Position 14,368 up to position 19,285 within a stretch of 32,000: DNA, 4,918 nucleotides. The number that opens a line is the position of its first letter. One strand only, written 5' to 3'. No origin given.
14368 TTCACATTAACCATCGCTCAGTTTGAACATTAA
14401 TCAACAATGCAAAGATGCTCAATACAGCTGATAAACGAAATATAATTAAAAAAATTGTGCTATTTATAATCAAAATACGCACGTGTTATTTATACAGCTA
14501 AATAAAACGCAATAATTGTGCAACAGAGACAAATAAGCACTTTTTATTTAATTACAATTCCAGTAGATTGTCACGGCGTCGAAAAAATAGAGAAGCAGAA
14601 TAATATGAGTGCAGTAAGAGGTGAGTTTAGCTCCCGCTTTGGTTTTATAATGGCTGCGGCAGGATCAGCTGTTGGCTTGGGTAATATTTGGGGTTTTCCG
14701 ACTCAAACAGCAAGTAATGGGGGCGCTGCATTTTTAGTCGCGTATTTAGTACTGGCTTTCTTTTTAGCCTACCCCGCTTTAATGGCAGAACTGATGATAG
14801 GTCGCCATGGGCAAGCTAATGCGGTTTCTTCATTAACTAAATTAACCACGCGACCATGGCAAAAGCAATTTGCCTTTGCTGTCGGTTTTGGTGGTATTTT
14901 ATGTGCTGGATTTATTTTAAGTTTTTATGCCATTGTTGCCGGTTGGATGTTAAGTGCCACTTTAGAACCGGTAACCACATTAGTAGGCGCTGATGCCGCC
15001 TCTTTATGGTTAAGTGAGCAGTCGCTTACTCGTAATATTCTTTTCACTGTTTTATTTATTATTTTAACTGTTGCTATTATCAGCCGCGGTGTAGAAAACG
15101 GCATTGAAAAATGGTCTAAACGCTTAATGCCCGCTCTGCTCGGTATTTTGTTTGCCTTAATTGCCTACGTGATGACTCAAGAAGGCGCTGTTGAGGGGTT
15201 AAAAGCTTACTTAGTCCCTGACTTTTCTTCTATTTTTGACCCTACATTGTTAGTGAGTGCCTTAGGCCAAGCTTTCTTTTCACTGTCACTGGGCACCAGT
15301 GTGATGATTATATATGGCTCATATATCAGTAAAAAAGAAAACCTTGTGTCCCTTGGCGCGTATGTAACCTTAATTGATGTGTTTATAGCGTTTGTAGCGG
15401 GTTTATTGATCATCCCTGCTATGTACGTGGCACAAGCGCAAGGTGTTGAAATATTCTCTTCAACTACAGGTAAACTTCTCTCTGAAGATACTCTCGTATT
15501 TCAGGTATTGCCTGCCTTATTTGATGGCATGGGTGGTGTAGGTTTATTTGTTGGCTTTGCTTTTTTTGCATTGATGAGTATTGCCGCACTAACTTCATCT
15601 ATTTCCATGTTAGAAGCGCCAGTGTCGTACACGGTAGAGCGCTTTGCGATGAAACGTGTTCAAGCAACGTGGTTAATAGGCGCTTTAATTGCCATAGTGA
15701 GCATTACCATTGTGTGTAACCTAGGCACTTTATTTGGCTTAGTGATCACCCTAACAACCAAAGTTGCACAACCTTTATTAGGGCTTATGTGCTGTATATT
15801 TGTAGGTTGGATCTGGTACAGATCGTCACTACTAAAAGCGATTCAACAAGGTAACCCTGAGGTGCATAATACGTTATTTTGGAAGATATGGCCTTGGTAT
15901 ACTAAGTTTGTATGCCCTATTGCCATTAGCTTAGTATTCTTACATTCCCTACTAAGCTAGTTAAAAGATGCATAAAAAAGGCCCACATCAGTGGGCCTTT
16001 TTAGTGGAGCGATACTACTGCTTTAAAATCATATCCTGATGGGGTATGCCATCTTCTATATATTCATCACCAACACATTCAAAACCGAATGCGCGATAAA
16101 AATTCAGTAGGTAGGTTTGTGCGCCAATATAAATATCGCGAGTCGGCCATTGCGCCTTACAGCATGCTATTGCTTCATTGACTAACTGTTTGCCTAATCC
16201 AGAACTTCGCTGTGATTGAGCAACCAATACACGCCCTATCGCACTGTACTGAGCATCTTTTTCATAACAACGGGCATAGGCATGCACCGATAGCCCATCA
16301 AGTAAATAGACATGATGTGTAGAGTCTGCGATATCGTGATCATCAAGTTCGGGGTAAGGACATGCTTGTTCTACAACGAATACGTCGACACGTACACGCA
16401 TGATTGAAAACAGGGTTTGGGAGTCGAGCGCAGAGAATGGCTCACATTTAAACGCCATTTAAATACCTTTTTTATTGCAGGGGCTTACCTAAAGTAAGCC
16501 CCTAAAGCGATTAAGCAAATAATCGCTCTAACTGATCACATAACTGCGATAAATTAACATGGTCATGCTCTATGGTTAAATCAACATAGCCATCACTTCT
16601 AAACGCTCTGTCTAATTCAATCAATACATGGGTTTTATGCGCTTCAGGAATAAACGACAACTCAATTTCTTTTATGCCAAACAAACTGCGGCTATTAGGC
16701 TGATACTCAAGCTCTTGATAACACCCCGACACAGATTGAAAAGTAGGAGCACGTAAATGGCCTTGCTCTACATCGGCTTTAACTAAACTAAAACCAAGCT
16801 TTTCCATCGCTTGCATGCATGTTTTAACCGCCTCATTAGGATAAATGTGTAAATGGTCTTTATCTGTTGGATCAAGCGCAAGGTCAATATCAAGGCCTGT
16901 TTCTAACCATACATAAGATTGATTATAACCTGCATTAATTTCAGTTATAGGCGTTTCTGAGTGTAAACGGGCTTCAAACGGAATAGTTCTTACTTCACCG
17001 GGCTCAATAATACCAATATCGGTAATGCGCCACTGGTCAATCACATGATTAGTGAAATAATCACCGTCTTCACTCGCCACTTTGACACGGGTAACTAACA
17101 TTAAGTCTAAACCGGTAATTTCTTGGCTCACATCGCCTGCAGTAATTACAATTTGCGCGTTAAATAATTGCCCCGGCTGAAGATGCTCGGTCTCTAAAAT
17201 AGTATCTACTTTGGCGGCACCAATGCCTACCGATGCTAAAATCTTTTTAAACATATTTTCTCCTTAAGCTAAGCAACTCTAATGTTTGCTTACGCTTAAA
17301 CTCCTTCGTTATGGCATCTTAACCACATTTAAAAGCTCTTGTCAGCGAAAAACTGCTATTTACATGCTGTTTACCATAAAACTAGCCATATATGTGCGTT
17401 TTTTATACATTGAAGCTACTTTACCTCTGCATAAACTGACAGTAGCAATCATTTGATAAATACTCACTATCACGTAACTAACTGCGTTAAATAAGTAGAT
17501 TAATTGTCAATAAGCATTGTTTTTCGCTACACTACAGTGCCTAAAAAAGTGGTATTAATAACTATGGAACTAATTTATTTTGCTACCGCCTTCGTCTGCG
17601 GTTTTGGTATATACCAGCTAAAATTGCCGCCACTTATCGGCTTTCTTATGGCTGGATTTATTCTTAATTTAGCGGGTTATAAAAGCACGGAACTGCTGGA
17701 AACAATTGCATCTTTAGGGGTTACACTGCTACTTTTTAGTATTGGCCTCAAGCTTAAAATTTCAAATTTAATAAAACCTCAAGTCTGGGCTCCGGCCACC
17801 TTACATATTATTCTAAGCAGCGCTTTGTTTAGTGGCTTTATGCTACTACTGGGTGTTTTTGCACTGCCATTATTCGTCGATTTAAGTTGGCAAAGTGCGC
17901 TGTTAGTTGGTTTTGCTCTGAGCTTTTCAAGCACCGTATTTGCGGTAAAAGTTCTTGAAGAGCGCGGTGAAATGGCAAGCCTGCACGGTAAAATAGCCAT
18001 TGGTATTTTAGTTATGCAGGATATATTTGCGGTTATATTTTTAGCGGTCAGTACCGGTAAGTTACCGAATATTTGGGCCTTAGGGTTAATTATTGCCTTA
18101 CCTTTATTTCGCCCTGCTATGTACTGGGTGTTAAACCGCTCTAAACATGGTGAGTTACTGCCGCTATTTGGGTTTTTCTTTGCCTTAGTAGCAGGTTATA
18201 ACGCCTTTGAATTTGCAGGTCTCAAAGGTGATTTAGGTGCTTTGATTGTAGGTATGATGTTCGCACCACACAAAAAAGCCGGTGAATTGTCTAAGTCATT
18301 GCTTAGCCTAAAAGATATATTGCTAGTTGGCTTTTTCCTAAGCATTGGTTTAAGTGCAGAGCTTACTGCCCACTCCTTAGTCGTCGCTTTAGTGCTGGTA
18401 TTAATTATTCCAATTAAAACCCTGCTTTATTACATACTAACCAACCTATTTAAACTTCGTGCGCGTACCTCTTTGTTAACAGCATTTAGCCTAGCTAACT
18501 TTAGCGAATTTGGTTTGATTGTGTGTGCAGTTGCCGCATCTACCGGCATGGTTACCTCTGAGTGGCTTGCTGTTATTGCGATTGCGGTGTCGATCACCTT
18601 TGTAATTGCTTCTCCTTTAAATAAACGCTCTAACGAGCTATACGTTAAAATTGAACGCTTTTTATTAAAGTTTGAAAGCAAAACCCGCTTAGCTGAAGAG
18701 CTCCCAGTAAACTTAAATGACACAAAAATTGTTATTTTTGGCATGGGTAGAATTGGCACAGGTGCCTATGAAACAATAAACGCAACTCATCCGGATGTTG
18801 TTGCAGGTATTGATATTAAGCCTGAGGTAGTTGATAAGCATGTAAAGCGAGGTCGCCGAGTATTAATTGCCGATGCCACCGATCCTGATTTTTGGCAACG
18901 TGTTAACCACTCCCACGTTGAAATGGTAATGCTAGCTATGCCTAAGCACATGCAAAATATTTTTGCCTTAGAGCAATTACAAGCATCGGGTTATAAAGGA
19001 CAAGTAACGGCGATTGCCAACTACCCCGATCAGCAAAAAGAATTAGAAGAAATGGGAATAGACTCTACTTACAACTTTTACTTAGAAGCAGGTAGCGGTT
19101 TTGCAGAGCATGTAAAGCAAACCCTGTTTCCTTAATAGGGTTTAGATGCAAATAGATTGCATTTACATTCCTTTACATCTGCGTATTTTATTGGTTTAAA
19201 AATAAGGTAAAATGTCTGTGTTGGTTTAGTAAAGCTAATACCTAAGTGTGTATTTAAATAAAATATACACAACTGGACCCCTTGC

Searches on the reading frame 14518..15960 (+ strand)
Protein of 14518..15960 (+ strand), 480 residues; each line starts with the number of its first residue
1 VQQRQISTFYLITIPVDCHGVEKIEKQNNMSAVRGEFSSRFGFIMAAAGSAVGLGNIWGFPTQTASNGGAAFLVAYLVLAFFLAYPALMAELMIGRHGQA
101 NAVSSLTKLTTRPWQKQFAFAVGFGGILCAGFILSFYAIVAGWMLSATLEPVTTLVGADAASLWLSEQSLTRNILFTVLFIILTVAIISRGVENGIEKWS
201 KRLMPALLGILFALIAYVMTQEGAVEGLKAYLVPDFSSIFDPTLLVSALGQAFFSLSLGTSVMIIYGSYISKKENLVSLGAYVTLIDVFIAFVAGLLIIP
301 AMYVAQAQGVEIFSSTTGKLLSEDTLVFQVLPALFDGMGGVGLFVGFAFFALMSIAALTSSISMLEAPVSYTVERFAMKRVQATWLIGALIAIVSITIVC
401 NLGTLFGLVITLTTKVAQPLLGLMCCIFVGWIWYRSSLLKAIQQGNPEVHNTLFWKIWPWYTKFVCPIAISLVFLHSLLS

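Call 5: search_protein_families(library=pfam, proteins=[window:14518-15960:+], max_evalue=0.01)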
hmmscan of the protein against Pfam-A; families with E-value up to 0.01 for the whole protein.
window:14518-15960:+ (480 aa): 1 family
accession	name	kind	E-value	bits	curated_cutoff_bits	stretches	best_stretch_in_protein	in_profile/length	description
PF00209.24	SNF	-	9.9e-44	150.3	27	2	179-478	182-481/524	Sodium:neurotransmitter symporter family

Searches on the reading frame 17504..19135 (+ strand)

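Call 14: search_protein_families(library=pfam, proteins=[window:17504-19135:+], max_evalue=0.001)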
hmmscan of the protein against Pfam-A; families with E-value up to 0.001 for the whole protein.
window:17504-19135:+ (543 aa): 2 families
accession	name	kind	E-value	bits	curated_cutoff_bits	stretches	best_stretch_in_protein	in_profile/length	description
PF00999.27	Na_H_Exchanger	-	6.9e-43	147.4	26.2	1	27-369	2-365/375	Sodium/hydrogen exchanger, transmembrane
PF02254.24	TrkA_N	-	3.7e-20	72.8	23.8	1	409-522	1-113/116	TrkA-N domain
